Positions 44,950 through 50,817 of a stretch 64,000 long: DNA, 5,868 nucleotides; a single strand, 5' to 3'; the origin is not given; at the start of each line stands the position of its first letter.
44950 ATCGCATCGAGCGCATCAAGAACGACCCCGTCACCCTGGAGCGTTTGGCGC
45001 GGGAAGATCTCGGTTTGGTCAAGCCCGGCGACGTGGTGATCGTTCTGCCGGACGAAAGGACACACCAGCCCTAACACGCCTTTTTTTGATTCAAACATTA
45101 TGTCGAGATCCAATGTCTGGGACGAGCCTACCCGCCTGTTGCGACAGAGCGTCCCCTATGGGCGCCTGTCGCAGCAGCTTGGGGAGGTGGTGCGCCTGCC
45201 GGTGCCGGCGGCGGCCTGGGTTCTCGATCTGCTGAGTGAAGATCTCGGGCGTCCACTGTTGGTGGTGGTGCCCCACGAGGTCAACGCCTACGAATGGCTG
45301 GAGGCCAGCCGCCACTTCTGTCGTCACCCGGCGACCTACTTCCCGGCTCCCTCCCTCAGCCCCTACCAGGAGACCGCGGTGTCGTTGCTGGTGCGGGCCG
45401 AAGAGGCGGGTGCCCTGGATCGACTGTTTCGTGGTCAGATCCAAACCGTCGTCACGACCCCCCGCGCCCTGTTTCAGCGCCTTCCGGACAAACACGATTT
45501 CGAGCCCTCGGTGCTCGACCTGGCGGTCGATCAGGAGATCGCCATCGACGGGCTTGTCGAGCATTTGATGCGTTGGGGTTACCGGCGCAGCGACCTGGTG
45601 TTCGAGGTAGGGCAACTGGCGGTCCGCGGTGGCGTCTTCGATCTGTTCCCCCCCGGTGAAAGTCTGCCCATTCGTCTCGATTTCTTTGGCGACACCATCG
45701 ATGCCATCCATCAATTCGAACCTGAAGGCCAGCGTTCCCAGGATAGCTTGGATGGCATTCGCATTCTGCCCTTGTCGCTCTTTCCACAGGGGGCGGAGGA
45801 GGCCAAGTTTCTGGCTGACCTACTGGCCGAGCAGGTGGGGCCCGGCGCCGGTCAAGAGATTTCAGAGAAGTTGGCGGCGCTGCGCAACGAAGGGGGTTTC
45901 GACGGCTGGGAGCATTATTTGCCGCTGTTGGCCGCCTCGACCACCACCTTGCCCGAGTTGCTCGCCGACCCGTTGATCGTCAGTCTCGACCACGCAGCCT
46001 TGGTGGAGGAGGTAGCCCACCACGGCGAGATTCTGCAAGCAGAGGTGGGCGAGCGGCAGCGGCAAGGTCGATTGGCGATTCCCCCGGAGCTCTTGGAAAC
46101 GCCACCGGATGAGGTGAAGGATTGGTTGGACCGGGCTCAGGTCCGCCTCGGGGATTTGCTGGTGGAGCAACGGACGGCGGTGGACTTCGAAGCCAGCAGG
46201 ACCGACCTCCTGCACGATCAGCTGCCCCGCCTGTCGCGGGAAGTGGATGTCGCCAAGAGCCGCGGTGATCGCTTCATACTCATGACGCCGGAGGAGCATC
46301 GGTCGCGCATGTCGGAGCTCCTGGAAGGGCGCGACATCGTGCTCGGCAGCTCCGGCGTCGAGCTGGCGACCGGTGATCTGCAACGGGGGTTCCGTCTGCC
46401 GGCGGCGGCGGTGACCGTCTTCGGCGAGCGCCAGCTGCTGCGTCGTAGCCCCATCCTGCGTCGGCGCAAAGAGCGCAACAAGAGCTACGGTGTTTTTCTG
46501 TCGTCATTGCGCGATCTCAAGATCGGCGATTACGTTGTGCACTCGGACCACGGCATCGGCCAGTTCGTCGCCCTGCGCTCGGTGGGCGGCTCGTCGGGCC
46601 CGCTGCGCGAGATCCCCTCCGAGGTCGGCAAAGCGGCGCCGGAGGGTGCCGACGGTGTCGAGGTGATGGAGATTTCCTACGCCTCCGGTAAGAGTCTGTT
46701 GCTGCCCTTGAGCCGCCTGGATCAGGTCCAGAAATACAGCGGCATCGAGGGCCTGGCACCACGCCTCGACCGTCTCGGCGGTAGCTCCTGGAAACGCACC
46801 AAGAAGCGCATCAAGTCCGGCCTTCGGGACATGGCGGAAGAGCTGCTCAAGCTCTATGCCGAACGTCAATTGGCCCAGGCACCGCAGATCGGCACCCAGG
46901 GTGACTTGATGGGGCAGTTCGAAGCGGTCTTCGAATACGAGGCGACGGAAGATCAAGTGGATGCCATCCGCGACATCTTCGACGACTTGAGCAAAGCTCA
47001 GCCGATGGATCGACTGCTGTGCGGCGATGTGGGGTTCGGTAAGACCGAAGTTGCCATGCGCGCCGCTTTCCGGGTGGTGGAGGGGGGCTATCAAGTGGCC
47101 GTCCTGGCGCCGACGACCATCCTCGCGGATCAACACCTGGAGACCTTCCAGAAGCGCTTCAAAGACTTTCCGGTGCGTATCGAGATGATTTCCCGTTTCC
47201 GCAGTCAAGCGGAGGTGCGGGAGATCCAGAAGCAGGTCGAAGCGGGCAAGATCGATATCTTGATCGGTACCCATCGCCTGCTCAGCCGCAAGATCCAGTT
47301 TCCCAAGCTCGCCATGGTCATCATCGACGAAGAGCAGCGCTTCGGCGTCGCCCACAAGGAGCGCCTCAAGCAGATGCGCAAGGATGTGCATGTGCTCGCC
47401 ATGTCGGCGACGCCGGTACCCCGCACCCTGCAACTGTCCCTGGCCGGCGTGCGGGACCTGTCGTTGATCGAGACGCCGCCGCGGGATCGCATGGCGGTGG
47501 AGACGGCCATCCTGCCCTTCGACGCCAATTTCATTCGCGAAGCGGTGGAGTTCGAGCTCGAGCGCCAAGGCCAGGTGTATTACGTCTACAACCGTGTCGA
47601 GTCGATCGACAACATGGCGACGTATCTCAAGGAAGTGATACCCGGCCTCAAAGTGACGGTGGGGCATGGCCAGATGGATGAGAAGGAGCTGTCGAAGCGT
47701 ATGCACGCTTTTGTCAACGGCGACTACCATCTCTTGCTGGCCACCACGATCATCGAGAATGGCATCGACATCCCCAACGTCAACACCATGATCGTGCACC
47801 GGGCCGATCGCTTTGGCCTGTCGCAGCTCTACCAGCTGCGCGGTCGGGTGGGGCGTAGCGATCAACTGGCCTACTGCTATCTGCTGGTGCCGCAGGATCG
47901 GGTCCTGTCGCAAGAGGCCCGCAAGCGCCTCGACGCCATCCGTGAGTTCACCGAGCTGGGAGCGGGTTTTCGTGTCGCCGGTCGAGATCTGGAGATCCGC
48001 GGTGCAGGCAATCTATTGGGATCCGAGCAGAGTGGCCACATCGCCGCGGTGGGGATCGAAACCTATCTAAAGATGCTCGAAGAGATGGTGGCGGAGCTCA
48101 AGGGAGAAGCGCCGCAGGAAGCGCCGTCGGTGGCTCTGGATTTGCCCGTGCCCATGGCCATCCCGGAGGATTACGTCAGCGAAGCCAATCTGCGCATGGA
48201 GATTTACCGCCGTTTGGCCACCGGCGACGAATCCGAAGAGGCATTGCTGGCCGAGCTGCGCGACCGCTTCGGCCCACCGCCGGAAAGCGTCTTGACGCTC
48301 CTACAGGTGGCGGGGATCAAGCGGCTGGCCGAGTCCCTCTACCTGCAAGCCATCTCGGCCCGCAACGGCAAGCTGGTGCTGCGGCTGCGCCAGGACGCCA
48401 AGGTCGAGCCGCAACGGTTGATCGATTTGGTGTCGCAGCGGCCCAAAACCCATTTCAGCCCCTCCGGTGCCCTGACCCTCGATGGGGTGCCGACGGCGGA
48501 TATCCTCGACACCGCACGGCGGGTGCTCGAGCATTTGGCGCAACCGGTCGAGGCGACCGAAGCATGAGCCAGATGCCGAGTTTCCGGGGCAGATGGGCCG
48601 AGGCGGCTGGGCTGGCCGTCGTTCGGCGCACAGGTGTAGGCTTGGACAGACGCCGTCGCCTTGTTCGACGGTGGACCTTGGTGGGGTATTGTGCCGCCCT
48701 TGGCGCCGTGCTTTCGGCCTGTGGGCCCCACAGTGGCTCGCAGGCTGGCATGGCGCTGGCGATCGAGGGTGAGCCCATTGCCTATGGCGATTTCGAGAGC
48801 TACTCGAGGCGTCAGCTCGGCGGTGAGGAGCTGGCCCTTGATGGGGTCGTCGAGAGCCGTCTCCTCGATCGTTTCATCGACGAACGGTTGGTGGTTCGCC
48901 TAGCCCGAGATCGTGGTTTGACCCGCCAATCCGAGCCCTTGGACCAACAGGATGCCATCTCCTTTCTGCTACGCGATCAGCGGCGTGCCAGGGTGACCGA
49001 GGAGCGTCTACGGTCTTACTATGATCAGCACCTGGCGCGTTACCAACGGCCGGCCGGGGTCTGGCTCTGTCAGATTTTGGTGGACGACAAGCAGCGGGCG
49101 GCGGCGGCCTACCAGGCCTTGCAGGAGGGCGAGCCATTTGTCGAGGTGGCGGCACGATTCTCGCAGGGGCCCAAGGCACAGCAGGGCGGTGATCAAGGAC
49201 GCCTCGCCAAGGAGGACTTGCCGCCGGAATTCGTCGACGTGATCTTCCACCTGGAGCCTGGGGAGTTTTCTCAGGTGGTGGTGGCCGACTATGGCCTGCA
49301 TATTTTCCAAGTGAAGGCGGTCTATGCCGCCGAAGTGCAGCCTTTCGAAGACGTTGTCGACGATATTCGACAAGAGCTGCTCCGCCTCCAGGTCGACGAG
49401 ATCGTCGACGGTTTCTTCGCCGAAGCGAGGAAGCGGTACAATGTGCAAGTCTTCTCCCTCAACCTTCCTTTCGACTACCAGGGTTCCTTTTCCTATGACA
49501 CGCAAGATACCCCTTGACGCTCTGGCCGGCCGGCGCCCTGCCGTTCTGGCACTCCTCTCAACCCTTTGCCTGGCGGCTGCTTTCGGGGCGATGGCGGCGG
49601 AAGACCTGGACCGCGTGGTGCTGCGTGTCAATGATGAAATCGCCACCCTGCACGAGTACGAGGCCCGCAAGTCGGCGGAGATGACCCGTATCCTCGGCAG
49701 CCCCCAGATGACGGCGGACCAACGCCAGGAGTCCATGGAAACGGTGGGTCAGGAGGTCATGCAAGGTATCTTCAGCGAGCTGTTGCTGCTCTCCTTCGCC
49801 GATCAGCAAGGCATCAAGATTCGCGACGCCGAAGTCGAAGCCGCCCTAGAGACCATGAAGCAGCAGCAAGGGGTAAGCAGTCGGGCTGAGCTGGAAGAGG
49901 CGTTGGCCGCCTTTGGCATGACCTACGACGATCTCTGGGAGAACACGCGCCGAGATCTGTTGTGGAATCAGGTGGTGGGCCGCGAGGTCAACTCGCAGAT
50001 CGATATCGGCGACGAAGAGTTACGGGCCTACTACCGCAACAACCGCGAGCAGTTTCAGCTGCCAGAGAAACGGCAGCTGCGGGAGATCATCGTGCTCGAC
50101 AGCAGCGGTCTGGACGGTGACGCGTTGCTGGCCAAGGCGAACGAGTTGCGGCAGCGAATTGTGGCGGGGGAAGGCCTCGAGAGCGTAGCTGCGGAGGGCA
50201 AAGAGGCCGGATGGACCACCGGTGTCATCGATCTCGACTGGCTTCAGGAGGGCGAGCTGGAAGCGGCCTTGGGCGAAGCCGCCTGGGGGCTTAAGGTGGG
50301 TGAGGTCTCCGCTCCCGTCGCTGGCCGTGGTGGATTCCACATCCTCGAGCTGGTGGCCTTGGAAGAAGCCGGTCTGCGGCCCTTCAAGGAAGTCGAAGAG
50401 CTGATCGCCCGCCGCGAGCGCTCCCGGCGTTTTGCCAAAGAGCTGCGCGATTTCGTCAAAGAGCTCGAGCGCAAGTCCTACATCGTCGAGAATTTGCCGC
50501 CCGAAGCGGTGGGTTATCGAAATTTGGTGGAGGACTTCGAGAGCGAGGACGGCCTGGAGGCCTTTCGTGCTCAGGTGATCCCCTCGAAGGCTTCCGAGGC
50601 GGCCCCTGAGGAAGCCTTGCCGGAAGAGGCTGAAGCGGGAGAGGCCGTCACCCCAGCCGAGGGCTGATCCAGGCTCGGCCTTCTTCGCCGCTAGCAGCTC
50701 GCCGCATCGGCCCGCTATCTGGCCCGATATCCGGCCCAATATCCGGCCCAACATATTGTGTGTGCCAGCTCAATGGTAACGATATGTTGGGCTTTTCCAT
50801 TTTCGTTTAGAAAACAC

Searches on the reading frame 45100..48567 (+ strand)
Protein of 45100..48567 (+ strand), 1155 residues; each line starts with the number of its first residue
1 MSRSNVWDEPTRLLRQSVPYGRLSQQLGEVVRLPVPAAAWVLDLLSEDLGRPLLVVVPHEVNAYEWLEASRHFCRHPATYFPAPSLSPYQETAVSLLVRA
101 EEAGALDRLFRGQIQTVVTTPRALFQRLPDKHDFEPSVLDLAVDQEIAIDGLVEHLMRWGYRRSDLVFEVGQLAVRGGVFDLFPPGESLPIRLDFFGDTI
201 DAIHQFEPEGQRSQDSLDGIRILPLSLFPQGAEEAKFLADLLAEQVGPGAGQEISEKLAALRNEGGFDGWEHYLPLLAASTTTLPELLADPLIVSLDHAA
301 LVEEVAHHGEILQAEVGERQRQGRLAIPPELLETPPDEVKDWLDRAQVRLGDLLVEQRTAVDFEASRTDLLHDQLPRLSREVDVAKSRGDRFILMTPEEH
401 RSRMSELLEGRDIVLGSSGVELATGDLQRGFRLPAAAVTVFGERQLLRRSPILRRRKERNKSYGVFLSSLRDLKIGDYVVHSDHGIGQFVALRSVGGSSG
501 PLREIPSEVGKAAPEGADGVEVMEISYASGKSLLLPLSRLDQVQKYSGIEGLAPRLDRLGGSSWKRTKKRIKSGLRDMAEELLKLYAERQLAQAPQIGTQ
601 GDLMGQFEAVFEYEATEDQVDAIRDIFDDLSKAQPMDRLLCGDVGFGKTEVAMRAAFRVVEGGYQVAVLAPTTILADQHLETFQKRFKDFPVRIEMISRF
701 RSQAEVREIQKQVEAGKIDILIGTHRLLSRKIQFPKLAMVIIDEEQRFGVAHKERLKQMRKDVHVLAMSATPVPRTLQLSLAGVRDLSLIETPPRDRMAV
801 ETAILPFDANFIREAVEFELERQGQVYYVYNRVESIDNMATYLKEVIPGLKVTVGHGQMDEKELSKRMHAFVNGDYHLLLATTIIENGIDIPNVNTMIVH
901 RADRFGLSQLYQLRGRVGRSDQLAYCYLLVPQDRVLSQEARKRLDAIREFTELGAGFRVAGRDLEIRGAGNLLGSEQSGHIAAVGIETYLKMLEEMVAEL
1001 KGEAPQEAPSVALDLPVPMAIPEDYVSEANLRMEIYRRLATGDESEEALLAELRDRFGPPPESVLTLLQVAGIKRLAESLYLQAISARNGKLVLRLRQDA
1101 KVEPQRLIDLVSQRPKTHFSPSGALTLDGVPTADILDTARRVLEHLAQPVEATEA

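Call 52: search_protein_families(library=pfam, proteins=[window:45100-48567:+], max_evalue=0.001)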
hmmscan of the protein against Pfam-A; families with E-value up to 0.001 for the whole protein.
window:45100-48567:+ (1155 aa): 7 families
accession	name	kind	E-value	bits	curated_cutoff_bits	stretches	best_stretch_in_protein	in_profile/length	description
PF00270.35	DEAD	-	2.9e-25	89.3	26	1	618-776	3-163/167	DEAD/DEAH box helicase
PF00271.37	Helicase_C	-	1e-23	84.1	23.5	1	816-920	10-109/110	Helicase conserved C-terminal domain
PF03461.20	TRCF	-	4.6e-22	78.6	25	1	1015-1106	1-94/95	TRCF domain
PF17757.6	UvrB_inter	-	1.4e-21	76.8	22.9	1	139-228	1-91/91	UvrB interaction domain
PF02559.22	CarD_TRCF_RID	-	1.4e-11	44.7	23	1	473-547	1-57/57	CarD-like/TRCF RID domain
PF04851.21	ResIII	-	3.7e-11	43.7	22.5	1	614-772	3-162/164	Type III restriction enzyme, res subunit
PF22590.2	Cas3-like_C_2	-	0.00029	21.5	27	1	823-921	2-105/106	CRISPR-associated nuclease/helicase Cas3, C-terminal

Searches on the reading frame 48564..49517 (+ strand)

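Call 52: search_protein_families(library=pfam, proteins=[window:48564-49517:+], max_evalue=0.001)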
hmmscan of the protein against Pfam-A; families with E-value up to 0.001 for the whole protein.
window:48564-49517:+ (317 aa): 3 families
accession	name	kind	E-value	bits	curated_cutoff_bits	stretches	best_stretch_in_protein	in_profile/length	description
PF13145.12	Rotamase_2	-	1.4e-22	81.2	27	1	144-265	1-120/121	PPIC-type PPIASE domain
PF00639.27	Rotamase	-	5.6e-16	59.7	21.7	1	176-251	19-96/97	PPIC-type PPIASE domain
PF13616.12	Rotamase_3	-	5.4e-13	49.9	22.5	1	176-251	37-113/116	PPIC-type PPIASE domain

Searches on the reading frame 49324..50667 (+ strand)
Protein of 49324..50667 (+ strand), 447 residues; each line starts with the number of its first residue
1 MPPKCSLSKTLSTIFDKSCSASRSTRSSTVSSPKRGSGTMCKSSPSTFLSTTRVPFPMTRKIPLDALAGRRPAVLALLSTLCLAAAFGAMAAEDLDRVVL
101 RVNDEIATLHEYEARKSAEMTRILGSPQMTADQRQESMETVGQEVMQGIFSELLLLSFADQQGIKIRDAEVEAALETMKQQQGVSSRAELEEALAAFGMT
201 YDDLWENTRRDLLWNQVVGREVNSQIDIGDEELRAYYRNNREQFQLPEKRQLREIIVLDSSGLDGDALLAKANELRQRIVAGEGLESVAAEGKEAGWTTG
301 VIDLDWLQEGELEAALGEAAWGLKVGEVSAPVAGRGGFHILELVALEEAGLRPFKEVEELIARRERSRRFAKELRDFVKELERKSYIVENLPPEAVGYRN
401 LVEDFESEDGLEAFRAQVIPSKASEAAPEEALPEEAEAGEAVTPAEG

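Call 52: search_protein_families(library=pfam, proteins=[window:49324-50667:+], max_evalue=0.001)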
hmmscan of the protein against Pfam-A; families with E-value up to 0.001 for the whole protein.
window:49324-50667:+ (447 aa): 6 families
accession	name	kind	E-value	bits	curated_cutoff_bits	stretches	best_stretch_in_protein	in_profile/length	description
PF13145.12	Rotamase_2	-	1.9e-16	61.4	27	1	230-359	3-121/121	PPIC-type PPIASE domain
PF13624.11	SurA_N_3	-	4.2e-13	49.9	27.2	1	78-217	18-161/162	SurA-like N-terminal domain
PF09312.16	SurA_N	-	8.3e-10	39.3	30.8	1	95-216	1-116/118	SurA N-terminal domain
PF00639.27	Rotamase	-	4.5e-09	37.6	21.7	1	265-343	15-95/97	PPIC-type PPIASE domain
PF13616.12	Rotamase_3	-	4e-06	27.8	22.5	1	254-343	20-112/116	PPIC-type PPIASE domain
PF13623.11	SurA_N_2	-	1.4e-05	25.5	28.5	1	90-190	34-141/145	SurA-like N-terminal domain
